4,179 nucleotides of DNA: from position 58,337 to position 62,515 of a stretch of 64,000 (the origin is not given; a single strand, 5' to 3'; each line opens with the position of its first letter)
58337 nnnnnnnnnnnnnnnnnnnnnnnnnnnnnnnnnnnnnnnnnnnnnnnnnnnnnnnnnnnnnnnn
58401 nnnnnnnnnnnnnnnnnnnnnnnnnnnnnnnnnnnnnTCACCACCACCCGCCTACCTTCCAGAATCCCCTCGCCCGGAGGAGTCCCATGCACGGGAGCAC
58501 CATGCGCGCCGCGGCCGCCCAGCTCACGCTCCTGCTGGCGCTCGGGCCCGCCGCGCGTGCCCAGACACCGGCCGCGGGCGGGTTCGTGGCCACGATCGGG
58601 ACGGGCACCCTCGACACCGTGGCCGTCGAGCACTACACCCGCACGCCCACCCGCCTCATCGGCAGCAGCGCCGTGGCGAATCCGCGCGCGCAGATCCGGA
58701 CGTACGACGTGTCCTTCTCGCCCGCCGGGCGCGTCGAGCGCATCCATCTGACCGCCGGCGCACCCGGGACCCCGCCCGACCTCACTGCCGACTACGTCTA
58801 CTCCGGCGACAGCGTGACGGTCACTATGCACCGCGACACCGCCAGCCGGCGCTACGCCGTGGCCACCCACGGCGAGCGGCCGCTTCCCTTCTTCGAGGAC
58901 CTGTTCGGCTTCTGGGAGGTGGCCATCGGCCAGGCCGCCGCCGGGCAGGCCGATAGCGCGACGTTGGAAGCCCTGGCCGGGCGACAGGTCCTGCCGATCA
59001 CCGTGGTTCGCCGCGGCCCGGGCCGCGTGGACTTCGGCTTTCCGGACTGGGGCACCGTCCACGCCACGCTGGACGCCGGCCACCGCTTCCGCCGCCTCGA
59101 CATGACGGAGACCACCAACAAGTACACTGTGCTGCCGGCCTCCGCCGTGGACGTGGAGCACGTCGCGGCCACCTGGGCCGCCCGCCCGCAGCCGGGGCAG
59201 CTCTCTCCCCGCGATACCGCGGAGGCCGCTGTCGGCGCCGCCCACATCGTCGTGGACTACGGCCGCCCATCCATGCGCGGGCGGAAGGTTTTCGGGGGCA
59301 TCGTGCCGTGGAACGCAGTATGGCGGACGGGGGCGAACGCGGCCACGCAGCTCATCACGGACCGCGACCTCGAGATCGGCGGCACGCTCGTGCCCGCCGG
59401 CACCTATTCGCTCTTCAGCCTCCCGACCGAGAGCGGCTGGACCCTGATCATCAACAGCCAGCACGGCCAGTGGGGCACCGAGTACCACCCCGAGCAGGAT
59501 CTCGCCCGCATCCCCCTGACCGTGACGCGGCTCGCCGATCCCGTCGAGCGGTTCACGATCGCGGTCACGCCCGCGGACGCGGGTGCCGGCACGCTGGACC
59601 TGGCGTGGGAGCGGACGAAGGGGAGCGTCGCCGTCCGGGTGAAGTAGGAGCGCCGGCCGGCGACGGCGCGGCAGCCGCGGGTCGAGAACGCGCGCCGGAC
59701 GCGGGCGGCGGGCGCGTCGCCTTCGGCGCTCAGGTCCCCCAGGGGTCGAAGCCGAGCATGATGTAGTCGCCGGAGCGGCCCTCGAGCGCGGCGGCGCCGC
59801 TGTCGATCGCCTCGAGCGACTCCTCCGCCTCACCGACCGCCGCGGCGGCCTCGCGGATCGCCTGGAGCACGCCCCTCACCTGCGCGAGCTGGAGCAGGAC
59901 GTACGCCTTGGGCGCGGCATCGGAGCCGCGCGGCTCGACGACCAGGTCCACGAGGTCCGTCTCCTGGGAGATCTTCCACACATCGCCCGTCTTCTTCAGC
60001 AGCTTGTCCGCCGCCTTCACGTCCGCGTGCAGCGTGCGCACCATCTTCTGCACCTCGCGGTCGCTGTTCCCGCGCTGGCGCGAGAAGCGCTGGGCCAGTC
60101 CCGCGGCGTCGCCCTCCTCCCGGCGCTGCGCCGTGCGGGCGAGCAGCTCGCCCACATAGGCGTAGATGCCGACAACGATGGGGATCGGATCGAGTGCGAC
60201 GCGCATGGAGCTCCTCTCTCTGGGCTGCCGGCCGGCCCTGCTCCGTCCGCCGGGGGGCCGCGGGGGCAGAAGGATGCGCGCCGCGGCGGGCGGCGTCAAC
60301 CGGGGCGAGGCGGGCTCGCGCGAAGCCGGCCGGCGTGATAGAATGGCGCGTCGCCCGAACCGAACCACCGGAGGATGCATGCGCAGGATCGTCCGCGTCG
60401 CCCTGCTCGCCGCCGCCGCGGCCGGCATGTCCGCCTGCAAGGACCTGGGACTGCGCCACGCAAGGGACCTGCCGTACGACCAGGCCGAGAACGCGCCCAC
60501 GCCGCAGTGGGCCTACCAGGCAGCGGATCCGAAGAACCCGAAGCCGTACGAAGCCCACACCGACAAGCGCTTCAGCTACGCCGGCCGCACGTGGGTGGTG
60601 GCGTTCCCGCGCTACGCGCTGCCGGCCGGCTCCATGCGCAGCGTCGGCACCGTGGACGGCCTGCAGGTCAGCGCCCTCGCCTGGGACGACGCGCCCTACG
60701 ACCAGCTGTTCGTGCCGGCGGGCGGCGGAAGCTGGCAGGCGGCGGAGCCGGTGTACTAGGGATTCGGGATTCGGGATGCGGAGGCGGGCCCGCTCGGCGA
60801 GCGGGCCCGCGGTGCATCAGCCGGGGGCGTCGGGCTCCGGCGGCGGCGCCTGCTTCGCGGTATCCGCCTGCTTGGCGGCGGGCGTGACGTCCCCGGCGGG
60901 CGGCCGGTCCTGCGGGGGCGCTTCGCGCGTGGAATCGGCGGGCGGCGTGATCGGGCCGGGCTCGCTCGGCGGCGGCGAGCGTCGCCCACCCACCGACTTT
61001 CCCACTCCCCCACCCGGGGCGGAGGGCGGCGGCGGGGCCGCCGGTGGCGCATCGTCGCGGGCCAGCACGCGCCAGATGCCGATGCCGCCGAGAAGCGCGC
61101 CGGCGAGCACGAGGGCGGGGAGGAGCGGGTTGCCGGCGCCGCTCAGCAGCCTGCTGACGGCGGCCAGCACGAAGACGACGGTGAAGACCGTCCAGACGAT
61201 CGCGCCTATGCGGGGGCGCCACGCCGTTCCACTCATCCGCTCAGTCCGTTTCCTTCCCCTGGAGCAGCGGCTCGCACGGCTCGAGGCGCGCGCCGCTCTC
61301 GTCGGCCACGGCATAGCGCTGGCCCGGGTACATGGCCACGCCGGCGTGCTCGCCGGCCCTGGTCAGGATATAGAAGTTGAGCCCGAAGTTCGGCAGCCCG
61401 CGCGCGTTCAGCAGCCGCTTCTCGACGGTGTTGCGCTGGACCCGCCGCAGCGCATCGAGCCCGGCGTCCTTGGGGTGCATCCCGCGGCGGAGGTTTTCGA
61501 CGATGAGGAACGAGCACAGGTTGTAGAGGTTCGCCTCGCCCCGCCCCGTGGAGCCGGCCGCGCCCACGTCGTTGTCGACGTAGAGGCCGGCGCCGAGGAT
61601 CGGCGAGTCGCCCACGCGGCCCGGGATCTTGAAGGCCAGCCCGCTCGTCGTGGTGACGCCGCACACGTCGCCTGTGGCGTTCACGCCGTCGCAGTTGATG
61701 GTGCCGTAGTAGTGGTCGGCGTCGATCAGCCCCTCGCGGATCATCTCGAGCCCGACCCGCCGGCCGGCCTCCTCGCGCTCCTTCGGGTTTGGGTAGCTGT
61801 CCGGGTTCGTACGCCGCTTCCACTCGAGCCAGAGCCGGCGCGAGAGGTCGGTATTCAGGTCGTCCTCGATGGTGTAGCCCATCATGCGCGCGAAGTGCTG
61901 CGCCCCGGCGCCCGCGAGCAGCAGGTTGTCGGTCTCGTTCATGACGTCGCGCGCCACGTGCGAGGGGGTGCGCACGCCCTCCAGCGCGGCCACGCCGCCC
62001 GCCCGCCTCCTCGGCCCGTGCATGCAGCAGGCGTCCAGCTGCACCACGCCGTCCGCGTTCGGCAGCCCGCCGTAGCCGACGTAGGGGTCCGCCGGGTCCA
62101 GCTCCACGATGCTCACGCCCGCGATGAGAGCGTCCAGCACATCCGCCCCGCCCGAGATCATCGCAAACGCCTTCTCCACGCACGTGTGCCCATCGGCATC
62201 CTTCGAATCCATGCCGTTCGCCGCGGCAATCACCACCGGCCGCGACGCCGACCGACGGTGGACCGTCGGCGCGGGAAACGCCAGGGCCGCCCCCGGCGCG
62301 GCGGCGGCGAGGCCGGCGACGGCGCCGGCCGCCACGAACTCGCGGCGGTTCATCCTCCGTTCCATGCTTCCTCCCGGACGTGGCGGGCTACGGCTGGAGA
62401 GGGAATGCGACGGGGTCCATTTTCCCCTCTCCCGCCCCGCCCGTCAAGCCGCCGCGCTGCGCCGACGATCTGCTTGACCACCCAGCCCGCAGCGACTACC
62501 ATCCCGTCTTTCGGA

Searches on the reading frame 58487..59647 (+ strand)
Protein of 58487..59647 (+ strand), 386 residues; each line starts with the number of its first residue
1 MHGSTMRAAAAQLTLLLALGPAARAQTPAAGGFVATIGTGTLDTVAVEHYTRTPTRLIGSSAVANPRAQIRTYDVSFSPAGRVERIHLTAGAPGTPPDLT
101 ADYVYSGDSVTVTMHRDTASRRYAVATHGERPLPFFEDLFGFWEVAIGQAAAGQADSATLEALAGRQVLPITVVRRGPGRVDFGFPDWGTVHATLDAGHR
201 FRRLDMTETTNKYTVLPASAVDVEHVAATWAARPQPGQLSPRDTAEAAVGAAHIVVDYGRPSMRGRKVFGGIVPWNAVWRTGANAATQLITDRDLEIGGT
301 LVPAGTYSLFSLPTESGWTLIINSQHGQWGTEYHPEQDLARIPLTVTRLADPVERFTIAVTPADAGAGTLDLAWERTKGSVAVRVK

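Call 18: search_protein_families(library=pfam, proteins=[window:58487-59647:+], max_evalue=0.01)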
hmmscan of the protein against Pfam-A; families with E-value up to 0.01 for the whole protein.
window:58487-59647:+ (386 aa): 1 family
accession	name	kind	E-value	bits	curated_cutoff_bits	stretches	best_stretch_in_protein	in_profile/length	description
PF11138.13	DUF2911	-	5.5e-48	162.9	27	1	240-382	1-144/145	Protein of unknown function (DUF2911)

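Call 60: search_protein_families(library=ncbifam, proteins=[window:58487-59647:+], max_evalue=0.01)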
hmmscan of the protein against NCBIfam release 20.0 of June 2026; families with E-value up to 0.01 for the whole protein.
window:58487-59647:+ (386 aa): 0 families

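Call 68: find_homologous_proteins(query=window:58487-59647:+, max_evalue=1e-20)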
Query window:58487-59647:+ (386 aa): 851 proteins with E <= 1e-20 among 8000 candidates; the best 120 are listed.
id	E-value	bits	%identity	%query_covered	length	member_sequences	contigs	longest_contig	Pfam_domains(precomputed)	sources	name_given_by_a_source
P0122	7.6e-253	856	100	100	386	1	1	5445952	PF11138.14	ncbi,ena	-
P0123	6.6e-153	527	65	100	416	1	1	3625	PF11138.14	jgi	jgi:Protein of unknown function (DUF2911)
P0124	8.2e-151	521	67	93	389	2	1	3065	PF11138.14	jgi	-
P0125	1.8e-147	510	65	96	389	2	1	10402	PF11138.14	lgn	-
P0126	4.5e-145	502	62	94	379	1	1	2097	PF11138.14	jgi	-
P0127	5.5e-143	495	62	96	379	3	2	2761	PF11138.14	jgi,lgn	-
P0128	9.0e-142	491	62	94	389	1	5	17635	PF11138.14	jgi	jgi:hypothetical protein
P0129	3.3e-141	489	60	100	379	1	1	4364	PF11138.14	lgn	-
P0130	5.5e-140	485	61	96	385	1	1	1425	PF11138.14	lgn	-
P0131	1.7e-139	483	64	94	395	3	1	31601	PF11138.14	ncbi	-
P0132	2.1e-138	480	60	99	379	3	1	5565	PF11138.14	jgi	jgi:hypothetical protein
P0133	2.7e-138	479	61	94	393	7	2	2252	PF11138.14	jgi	jgi:hypothetical protein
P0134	2.2e-137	476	59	100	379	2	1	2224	PF11138.14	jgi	jgi:hypothetical protein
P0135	4.6e-137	475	61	96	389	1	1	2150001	PF11138.14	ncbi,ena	-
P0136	1.1e-135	471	58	99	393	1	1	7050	PF11138.14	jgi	jgi:hypothetical protein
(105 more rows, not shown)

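Call 69: find_encoding_contigs(protein=P0125, flank=6000, max_places=1)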
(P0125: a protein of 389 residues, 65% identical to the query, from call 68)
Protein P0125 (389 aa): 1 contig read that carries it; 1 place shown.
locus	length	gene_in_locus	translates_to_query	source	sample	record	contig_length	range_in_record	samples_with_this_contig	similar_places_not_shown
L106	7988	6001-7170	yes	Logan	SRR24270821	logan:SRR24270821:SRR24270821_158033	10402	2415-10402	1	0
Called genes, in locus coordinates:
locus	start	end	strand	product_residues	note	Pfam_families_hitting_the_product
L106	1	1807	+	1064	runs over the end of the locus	PF13620:CarboxypepD_reg, PF13715:CarbopepD_reg_2, PF07715:Plug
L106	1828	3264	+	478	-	PF12771:SusD-like_2, PF12741:SusD-like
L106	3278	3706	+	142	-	-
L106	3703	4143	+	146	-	-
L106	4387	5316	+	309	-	PF13338:AbiEi_4 (weak), PF04480:DUF559, PF18741:MTES_1575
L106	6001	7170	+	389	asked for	PF11138:DUF2911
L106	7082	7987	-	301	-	?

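Call 70: find_encoding_contigs(protein=P0131, flank=6000, max_places=1)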
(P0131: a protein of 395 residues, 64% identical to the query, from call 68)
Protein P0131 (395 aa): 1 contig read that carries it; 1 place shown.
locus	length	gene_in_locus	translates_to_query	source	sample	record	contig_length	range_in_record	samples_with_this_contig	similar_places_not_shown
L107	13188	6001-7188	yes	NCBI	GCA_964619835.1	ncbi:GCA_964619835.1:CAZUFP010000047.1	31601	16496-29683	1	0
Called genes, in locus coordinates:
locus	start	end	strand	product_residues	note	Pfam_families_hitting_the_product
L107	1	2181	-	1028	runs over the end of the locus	PF13620:CarboxypepD_reg, PF13715:CarbopepD_reg_2, PF07715:Plug, PF00593:TonB_dep_Rec_b-barrel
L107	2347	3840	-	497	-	PF02310:B12-binding, PF04055:Radical_SAM, PF13282:DUF4070 (weak)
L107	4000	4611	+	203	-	-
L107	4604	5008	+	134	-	PF01638:HxlR (weak), PF12840:HTH_20 (faint), PF01022:HTH_5 (weak), PF13601:HTH_34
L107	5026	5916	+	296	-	-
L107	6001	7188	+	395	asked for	PF11138:DUF2911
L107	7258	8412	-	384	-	-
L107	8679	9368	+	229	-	PF03544:TonB_C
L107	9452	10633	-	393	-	PF03372:Exo_endo_phos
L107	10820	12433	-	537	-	PF00479:G6PD_N, PF02781:G6PD_C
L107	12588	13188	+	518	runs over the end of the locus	PF00135:COesterase, PF20434:BD-FAE (weak), PF07859:Abhydrolase_3 (faint), PF00135:COesterase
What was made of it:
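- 57493..59647 (.): Lineage-specific insertion carrying copy B: DUF1707/LiaF-like (57493-58164, minus strand) and DUF2911 (58487-59647, plus strand). DUF2911 homologues sit in unrelated contexts (calls 68-70).
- DUF2911 lies elsewhere in relatives (calls 69, 70).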

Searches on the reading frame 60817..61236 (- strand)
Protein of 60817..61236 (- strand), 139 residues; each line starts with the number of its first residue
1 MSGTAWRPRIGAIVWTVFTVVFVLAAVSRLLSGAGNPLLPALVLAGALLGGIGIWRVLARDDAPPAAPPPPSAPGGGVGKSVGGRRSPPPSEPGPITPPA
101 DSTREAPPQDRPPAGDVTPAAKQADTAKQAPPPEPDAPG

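Call 18: search_protein_families(library=pfam, proteins=[window:60817-61236:-], max_evalue=0.01)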
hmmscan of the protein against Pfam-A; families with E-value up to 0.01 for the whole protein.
window:60817-61236:- (139 aa): 0 families

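Call 39: find_homologous_proteins(query=window:60817-61236:-, max_evalue=1)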
Query window:60817-61236:- (139 aa): 1 proteins with E <= 1 among 1919 candidates.
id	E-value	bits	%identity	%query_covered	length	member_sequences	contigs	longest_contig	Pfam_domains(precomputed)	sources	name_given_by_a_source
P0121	1.1e-79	284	100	100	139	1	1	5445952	-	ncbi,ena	-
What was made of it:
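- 60924..61035 (-): Repeat copy C. Its octamer head is degenerate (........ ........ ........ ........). It lies inside the tail of orphan ORF 60817-61236, which scores as non-coding. The ORF has no homologue (call 39).
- ORF139 is an orphan (call 39).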

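Call 60: search_protein_families(library=ncbifam, proteins=[window:60817-61236:-], max_evalue=0.01)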
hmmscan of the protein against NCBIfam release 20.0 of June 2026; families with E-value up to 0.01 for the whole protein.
window:60817-61236:- (139 aa): 0 families

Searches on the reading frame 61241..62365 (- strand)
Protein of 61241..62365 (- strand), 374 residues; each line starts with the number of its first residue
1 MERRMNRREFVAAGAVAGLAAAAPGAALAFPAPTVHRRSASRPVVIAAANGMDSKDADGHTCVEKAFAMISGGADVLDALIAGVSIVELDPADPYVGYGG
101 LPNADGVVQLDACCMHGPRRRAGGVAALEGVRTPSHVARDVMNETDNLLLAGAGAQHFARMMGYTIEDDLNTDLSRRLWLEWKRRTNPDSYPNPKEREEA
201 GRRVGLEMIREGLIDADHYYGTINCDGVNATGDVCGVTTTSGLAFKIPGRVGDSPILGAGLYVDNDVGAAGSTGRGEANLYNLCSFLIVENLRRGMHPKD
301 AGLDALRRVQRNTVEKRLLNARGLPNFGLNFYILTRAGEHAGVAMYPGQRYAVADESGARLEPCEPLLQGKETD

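Call 18: search_protein_families(library=pfam, proteins=[window:61241-62365:-], max_evalue=0.01)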
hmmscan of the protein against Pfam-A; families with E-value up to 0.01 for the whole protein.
window:61241-62365:- (374 aa): 1 family
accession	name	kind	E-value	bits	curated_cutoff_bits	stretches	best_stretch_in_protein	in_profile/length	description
PF01112.23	Asparaginase_2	-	4.5e-52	177.5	27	1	56-312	23-268/309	Asparaginase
